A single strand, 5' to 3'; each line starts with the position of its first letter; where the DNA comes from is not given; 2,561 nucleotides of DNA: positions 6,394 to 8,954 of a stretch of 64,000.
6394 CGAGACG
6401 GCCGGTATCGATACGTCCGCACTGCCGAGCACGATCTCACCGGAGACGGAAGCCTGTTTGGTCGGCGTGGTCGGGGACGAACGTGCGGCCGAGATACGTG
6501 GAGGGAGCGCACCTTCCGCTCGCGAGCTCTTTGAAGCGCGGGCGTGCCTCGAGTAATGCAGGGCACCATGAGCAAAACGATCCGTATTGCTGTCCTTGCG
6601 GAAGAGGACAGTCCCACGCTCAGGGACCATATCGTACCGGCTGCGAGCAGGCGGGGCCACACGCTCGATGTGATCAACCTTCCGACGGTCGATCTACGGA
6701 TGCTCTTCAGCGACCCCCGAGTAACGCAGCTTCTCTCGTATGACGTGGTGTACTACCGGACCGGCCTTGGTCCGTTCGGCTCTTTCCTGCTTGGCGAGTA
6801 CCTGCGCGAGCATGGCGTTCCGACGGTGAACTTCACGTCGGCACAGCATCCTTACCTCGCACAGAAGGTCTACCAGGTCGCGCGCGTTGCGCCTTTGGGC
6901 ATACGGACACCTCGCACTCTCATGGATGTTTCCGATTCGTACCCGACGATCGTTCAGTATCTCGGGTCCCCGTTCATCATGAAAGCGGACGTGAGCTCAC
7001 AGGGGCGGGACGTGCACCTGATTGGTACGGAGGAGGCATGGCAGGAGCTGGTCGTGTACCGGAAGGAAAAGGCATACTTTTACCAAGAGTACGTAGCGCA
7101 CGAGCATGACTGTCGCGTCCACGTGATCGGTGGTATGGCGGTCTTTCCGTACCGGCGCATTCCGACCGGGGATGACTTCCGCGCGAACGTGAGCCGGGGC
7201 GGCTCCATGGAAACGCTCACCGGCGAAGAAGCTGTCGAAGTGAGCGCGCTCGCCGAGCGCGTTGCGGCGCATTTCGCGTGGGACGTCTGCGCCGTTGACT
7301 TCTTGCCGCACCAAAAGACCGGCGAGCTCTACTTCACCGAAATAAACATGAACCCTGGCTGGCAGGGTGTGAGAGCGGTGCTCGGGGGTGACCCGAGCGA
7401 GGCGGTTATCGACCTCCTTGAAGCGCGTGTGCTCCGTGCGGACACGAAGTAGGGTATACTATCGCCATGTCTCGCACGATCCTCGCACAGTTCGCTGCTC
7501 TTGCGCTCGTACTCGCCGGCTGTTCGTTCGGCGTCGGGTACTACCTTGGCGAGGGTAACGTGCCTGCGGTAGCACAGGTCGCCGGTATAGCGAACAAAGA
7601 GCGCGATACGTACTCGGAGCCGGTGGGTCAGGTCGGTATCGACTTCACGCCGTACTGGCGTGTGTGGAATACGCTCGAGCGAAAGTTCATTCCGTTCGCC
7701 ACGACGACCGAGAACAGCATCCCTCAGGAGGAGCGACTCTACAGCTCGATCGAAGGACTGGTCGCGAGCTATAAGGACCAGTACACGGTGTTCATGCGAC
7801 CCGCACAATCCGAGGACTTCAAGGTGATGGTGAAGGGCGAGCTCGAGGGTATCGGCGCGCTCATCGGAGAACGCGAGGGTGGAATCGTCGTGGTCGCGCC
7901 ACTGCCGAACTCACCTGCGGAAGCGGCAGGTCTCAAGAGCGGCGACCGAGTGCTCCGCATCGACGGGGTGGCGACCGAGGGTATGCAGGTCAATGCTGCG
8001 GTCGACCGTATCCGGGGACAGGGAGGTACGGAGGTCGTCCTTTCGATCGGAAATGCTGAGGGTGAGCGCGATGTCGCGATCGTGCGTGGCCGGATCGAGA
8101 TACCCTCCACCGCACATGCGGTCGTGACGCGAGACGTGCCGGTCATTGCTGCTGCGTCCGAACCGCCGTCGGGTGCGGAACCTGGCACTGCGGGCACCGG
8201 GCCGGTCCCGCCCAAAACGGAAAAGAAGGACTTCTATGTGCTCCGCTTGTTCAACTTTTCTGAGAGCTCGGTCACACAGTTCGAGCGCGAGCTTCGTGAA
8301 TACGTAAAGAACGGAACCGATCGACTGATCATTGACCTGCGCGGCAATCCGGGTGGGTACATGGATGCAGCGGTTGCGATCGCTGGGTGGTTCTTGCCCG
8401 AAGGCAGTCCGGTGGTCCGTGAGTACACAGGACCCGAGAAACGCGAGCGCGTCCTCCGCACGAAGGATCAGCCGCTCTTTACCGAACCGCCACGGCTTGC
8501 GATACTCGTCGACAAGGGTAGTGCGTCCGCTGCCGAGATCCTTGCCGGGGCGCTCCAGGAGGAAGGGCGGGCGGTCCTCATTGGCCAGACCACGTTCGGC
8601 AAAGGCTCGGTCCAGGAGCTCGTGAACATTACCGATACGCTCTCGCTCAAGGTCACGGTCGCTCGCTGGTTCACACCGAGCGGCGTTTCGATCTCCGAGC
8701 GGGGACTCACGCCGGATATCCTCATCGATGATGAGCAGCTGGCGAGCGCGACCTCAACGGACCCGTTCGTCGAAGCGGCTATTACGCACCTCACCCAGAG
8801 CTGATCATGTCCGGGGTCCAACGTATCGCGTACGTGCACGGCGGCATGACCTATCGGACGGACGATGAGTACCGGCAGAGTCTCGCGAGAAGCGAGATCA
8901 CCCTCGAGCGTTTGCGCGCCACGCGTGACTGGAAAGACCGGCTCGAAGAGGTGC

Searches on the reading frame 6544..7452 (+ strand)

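Call 66: search_protein_families(library=pfam, proteins=[window:6544-7452:+], max_evalue=0.001)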
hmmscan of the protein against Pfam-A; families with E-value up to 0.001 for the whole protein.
window:6544-7452:+ (302 aa): 2 families
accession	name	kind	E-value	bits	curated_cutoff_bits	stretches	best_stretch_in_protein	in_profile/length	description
PF08443.16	RimK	-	8.1e-19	68.4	21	1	118-289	14-185/188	RimK-like ATP-grasp domain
PF02955.21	GSH-S_ATP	-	1.9e-05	24.6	23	1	167-226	61-123/175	Prokaryotic glutathione synthetase, ATP-grasp domain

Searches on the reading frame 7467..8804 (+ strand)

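Call 66: search_protein_families(library=pfam, proteins=[window:7467-8804:+], max_evalue=0.001)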
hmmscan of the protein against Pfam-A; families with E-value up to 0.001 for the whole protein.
window:7467-8804:+ (445 aa): 4 families
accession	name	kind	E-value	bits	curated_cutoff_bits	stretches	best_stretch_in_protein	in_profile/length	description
PF03572.23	Peptidase_S41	-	2.7e-45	154.4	24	1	258-419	4-164/165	Peptidase family S41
PF00595.29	PDZ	-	4.2e-11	43.5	23.2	1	125-194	8-80/81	PDZ domain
PF17820.7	PDZ_6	-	9.5e-11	41.7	27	1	141-193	1-51/54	PDZ domain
PF13180.12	PDZ_2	-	4.6e-06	27.3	27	1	129-170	3-44/80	PDZ domain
